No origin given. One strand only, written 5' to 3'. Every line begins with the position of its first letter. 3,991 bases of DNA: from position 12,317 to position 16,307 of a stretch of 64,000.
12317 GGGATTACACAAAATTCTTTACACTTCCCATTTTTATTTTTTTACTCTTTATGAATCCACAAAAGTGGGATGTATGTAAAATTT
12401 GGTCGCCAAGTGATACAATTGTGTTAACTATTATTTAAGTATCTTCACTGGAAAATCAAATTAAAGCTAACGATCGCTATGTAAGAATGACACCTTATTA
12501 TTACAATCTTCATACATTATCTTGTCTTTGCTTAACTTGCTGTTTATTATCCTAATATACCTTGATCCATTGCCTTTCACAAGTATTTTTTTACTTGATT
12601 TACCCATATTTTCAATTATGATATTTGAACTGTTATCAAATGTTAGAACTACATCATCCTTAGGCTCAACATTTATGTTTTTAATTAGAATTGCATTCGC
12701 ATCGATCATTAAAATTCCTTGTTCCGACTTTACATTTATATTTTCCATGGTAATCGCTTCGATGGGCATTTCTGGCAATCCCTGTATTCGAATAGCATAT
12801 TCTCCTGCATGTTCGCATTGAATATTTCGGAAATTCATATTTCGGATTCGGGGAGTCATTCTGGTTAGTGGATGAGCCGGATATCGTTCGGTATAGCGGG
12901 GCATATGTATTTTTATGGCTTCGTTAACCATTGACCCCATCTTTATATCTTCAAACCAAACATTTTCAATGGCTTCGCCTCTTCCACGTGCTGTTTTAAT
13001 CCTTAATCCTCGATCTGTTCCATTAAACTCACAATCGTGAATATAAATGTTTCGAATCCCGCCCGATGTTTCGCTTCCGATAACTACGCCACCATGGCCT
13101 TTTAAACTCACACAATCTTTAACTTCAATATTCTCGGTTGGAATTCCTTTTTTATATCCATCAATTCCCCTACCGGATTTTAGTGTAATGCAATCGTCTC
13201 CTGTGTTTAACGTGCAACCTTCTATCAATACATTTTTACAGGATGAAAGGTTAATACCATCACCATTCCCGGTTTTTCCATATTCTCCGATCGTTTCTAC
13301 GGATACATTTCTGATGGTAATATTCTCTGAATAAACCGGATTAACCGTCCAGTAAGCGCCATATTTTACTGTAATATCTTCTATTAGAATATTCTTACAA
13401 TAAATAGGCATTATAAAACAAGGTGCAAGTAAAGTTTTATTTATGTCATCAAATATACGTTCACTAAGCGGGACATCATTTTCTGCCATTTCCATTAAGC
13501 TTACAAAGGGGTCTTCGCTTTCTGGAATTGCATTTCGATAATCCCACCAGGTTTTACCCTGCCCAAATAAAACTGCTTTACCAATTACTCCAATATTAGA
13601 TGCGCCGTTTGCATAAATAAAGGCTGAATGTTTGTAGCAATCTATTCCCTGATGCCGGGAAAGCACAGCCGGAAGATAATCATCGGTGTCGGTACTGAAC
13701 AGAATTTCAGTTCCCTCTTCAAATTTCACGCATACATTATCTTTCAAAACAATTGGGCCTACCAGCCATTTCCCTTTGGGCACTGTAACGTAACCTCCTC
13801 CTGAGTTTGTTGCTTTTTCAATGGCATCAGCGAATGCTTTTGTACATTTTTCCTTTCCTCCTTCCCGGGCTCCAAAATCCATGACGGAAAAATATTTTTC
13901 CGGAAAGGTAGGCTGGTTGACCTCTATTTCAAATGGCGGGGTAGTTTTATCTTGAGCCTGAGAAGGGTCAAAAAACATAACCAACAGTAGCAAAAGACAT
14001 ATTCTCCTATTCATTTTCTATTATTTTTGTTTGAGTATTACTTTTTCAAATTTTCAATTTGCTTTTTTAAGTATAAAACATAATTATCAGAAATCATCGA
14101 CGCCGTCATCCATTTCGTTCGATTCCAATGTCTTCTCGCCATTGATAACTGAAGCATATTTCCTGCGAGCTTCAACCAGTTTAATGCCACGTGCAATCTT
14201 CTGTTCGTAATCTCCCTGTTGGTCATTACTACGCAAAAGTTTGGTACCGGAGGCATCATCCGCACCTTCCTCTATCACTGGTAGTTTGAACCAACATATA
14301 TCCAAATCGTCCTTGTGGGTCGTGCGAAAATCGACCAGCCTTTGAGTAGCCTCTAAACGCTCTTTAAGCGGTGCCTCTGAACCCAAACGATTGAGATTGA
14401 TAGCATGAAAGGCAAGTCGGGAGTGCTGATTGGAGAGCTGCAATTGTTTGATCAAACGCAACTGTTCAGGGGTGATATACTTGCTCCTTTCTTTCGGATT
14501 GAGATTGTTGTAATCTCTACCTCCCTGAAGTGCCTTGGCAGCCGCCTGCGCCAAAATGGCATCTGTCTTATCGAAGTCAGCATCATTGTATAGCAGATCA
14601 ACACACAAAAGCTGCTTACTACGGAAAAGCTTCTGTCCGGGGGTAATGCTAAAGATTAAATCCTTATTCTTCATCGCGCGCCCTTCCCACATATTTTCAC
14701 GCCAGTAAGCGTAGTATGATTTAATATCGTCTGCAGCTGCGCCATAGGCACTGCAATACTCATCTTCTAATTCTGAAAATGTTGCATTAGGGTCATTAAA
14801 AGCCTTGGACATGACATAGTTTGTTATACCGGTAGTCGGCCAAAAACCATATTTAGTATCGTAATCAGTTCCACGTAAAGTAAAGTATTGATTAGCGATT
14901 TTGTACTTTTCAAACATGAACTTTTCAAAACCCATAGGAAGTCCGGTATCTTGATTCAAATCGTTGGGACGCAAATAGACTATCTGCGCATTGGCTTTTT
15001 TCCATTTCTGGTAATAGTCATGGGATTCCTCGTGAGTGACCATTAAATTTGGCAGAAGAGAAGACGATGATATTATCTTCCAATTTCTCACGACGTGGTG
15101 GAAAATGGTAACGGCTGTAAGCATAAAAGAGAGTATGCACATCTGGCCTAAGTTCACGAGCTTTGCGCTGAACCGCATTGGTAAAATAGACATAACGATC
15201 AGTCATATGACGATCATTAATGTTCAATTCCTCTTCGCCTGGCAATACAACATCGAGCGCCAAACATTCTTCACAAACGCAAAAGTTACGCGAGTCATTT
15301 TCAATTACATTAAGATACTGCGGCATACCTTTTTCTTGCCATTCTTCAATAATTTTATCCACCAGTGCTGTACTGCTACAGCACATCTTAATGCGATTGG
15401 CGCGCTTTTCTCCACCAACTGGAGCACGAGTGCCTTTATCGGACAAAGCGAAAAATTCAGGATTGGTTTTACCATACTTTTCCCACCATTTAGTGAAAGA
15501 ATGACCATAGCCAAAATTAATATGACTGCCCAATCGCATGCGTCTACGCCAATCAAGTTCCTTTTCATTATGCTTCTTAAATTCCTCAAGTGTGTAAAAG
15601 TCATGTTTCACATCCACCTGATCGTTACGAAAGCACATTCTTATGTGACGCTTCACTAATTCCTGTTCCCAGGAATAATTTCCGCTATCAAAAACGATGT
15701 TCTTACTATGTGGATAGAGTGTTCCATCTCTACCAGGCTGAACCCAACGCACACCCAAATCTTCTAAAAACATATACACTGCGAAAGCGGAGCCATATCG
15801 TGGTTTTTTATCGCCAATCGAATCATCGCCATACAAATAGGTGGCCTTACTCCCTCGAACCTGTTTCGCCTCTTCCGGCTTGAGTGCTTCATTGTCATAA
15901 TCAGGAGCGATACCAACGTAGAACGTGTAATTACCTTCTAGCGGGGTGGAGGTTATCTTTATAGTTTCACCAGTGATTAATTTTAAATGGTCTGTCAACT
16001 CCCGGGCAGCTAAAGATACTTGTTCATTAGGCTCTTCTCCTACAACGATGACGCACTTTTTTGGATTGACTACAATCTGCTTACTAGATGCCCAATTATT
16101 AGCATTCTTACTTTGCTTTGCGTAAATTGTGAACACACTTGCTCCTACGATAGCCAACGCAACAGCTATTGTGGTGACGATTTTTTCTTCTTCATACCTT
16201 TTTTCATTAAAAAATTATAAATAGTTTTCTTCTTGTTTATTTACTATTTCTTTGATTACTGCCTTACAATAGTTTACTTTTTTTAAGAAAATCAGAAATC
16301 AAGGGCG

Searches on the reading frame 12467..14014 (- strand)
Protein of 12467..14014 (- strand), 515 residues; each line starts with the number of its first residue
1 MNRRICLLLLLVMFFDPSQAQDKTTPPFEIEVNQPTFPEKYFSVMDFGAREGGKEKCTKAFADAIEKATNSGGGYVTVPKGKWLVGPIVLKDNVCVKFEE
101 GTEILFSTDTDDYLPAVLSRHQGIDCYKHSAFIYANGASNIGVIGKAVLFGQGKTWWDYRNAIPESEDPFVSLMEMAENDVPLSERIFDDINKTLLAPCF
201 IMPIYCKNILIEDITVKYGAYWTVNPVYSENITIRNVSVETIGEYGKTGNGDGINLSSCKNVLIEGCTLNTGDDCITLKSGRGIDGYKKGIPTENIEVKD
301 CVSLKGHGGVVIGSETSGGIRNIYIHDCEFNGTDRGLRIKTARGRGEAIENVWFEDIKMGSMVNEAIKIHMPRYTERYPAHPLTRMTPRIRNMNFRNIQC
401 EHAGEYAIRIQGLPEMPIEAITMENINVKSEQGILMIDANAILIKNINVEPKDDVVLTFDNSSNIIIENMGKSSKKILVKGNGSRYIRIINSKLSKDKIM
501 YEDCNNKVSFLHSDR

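Call 84: search_protein_families(library=pfam, proteins=[window:12467-14014:-], max_evalue=0.0001)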
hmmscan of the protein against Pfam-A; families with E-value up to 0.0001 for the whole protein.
window:12467-14014:- (515 aa): 3 families
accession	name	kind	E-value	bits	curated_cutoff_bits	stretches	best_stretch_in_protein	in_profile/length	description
PF00295.23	Glyco_hydro_28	-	4.2e-37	128.4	22.9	1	76-430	9-308/324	Glycosyl hydrolases family 28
PF12708.12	Pect-lyase_RHGA_epim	-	1.8e-08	34.9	27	0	42-92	2-54/213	Rhamnogalacturonase A/epimerase, pectate lyase-like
PF13229.12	Beta_helix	-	6.4e-07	29.6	25.9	0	229-357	8-113/158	Right handed beta helix region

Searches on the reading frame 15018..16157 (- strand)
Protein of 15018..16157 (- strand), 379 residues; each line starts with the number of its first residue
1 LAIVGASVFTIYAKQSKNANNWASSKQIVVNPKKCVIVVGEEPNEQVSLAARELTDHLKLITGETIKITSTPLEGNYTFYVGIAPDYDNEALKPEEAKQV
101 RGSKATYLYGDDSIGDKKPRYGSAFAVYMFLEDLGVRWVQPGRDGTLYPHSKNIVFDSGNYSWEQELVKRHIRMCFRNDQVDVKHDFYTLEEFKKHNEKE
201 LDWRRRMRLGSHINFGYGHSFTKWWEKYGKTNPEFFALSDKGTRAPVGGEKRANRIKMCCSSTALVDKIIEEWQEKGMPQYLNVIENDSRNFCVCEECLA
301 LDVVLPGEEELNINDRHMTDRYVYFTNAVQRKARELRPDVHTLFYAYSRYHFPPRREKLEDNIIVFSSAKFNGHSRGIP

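Call 84: search_protein_families(library=pfam, proteins=[window:15018-16157:-], max_evalue=0.0001)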
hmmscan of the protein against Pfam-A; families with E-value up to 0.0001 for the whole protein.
window:15018-16157:- (379 aa): 1 family
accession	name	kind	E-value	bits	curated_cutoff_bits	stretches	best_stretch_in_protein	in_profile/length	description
PF16126.11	DUF4838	-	1.4e-18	67.6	26.6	1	143-366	4-197/325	Domain of unknown function (DUF4838)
